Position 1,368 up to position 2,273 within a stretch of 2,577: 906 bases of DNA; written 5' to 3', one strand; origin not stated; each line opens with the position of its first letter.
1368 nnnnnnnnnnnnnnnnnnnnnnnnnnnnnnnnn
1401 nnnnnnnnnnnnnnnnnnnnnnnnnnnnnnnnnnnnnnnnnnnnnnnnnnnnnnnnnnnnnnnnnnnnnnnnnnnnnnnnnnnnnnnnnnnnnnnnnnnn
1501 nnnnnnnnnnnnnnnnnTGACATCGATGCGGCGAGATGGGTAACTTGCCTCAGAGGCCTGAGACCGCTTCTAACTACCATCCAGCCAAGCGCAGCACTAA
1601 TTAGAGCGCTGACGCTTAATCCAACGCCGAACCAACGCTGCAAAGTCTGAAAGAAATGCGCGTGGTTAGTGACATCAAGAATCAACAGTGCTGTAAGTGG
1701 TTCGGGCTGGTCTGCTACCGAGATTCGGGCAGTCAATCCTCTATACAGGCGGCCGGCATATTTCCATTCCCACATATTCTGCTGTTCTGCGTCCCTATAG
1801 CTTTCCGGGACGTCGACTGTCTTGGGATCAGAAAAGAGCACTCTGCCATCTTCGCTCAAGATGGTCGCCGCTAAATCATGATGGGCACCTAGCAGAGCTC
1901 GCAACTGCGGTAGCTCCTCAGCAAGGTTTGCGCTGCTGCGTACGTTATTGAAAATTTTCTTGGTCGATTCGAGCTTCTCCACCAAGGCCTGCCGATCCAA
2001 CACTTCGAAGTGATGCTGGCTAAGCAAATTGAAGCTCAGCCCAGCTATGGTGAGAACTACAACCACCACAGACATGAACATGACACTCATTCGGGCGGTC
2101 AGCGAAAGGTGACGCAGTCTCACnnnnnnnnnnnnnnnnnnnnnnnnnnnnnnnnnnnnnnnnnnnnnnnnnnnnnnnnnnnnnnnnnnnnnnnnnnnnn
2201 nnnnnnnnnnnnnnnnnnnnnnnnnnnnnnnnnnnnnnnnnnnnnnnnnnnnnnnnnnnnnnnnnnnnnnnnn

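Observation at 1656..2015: His-rich motifs at both membrane-proximal ends of the periplasmic sensor domain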

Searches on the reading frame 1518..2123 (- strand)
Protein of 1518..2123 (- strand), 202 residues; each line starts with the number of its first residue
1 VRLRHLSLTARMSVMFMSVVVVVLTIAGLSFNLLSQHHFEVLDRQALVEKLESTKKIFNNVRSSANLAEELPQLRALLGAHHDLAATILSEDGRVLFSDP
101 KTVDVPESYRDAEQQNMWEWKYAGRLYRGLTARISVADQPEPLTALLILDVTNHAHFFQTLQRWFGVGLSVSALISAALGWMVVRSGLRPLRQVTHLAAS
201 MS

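Call 14: find_homologous_proteins(query=window:1518-2123:-, max_evalue=0.001)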
Query seq(202 aa) (202 aa): 38 proteins with E <= 0.001 among 1457 candidates.
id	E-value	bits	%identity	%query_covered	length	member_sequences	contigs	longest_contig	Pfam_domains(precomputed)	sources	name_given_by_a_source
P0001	7.7e-115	399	100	92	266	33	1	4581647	PF00672.31,PF21085.4,PF00512.32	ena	-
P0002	2.4e-102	358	83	100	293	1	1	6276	PF00672.31,PF21085.4,PF00512.32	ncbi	-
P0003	6.7e-92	324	73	99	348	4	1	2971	PF00672.31,PF21085.4,PF26769.1,PF00512.32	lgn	-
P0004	1.7e-87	310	70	99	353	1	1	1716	PF00672.31,PF21085.4,PF26769.1,PF00512.32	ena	-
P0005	3.1e-77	277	63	99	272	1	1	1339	PF00672.31,PF21085.4,PF26769.1,PF00512.32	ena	-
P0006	3.1e-72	260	85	76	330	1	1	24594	PF00672.31,PF00512.32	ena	-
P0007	1.3e-70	255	74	79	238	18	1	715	PF00672.31,PF21085.4,PF26769.1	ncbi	ncbi:unnamed protein product, partial [marine sediment metagenome]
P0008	6.7e-70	253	64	90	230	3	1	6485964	PF21085.4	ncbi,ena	-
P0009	6.0e-69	250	71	79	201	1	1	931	PF21085.4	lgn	-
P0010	5.4e-65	237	63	90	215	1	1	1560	PF21085.4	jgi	jgi:two-component system, OmpR family, heavy metal sensor histidine kinase CusS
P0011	7.9e-65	236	57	99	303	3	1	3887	PF00672.31,PF21085.4,PF26769.1,PF00512.32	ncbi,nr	ncbi:HAMP domain-containing protein, partial [Pseudomonas sp. CrR25]|nr:HAMP domain-containing prote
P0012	1.0e-64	236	52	100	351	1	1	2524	PF00672.31,PF21085.4,PF00512.32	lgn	-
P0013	1.6e-64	235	73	74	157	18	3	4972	PF21085.4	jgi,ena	jgi:two-component system heavy metal sensor histidine kinase CusS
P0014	4.9e-62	227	53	97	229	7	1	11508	PF21085.4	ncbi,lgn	-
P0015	1.4e-54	203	99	50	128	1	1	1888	PF21085.4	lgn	-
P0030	3.5e-21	94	37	92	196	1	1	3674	PF21085.4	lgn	-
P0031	9.0e-18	83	33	99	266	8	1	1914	PF21085.4,PF26769.1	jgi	jgi:two-component system heavy metal sensor histidine kinase CusS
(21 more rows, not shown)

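Call 25: search_protein_representatives(protein=window:1524-2123:-)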
Query: 200 residues. Proteins with E-value up to 0.001 (for the whole library): 294; up to 1e-10: 102; up to 1e-30: 12. The best 150 are listed.
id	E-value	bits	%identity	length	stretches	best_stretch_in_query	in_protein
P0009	1.9e-69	249.6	71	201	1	33-191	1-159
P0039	5.6e-67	241.5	56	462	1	5-200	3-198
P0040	3.1e-58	213.0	52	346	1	4-199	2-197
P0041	2.1e-55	203.8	53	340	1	4-199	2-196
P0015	4.4e-55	202.8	99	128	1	17-117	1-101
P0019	2.2e-44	167.9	83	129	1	1-101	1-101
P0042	7.3e-44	166.2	46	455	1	4-199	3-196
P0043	8.0e-43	162.8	44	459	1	4-197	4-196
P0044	9.6e-43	162.5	46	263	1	6-200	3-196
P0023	1.2e-37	145.9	67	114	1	1-112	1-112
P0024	8.3e-35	136.7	77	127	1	3-90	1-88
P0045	4.7e-31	124.4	46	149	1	7-159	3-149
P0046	1.4e-30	122.9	36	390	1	4-198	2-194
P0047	3.1e-29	118.5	46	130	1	12-137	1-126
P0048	3.4e-28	115.1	53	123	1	4-119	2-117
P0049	2.5e-27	112.3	37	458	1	6-198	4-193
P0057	3.0e-22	95.7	35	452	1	4-200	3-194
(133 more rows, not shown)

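Call 35: list_cluster_members(proteins=[P0030, P0057, P0039, P0042, P0043, P0049, P0031])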
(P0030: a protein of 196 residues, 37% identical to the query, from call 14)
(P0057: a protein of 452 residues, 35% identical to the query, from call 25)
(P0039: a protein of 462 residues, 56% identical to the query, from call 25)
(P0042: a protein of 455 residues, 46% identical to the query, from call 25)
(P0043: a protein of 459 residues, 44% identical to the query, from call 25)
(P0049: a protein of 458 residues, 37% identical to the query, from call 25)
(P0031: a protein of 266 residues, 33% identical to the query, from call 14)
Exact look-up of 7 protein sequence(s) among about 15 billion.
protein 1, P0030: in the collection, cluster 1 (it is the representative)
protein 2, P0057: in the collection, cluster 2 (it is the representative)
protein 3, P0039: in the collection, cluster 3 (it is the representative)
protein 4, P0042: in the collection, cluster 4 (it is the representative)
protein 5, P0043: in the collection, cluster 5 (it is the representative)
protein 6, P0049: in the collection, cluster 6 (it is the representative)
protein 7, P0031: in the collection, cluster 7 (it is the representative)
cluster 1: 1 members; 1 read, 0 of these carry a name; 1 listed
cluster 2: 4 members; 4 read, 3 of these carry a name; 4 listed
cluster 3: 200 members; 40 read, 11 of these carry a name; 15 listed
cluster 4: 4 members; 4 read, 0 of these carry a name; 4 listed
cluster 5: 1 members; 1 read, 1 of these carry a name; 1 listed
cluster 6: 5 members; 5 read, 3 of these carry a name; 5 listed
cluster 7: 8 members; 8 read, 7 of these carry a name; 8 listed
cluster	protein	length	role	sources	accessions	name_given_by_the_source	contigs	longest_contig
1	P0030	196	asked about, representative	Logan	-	-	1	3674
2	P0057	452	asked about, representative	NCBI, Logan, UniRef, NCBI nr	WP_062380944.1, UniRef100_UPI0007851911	heavy metal sensor histidine kinase [Pseudomonas abietaniphila] | heavy metal sensor histidine kinase n=1 Tax=Pseudomonas abietaniphila TaxID=89065 ...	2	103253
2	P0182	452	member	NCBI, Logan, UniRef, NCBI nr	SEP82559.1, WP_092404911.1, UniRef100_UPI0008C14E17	two-component system, OmpR family, heavy metal sensor histidine kinase CusS [Pseudomonas ... | heavy metal sensor histidine kinase n=1 Tax=Pseudomonas sp. NFACC02 TaxID=1566250 ... | heavy metal sensor histidine kinase [Pseudomonas sp. NFACC02]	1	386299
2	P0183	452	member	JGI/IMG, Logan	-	two-component system heavy metal sensor histidine kinase CusS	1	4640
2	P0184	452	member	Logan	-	-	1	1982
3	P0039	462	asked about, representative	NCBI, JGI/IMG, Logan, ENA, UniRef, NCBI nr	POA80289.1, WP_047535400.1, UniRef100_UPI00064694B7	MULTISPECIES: heavy metal sensor histidine kinase [unclassified Pseudomonas] | heavy metal sensor histidine kinase n=1 Tax=unclassified Pseudomonas TaxID=196821 ...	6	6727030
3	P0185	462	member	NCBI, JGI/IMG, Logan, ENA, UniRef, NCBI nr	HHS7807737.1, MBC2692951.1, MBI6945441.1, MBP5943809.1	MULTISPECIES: heavy metal sensor histidine kinase [Pseudomonas] | Sensor protein n=1 Tax=Pseudomonas kielensis TaxID=2762577 RepID=A0A7X1L0K9_9PSED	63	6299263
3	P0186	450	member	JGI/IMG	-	two-component system heavy metal sensor histidine kinase CusS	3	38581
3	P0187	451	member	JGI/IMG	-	two-component system heavy metal sensor histidine kinase CusS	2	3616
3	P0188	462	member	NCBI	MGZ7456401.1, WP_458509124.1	heavy metal sensor histidine kinase [Pseudomonas sp. Ma2-10]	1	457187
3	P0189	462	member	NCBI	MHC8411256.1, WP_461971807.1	heavy metal sensor histidine kinase [Pseudomonas sp. Hz4]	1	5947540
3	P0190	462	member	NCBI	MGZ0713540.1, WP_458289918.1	heavy metal sensor histidine kinase [Pseudomonas palleroniana]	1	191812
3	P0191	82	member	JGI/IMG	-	two-component system heavy metal sensor histidine kinase CusS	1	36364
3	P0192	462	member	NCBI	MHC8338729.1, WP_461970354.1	heavy metal sensor histidine kinase [Pseudomonas sp. HLT2-19-2]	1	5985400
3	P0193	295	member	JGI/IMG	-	two-component system heavy metal sensor histidine kinase CusS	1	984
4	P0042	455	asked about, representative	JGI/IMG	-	-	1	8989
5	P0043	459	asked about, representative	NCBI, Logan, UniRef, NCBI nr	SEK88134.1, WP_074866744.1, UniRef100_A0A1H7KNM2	two-component system, OmpR family, heavy metal sensor histidine kinase CusS [Atopomonas ... | Sensor protein n=1 Tax=Atopomonas hussainii TaxID=1429083 RepID=A0A1H7KNM2_9GAMM | heavy metal sensor histidine kinase [Atopomonas hussainii]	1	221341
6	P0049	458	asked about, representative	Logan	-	-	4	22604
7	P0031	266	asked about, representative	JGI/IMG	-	two-component system heavy metal sensor histidine kinase CusS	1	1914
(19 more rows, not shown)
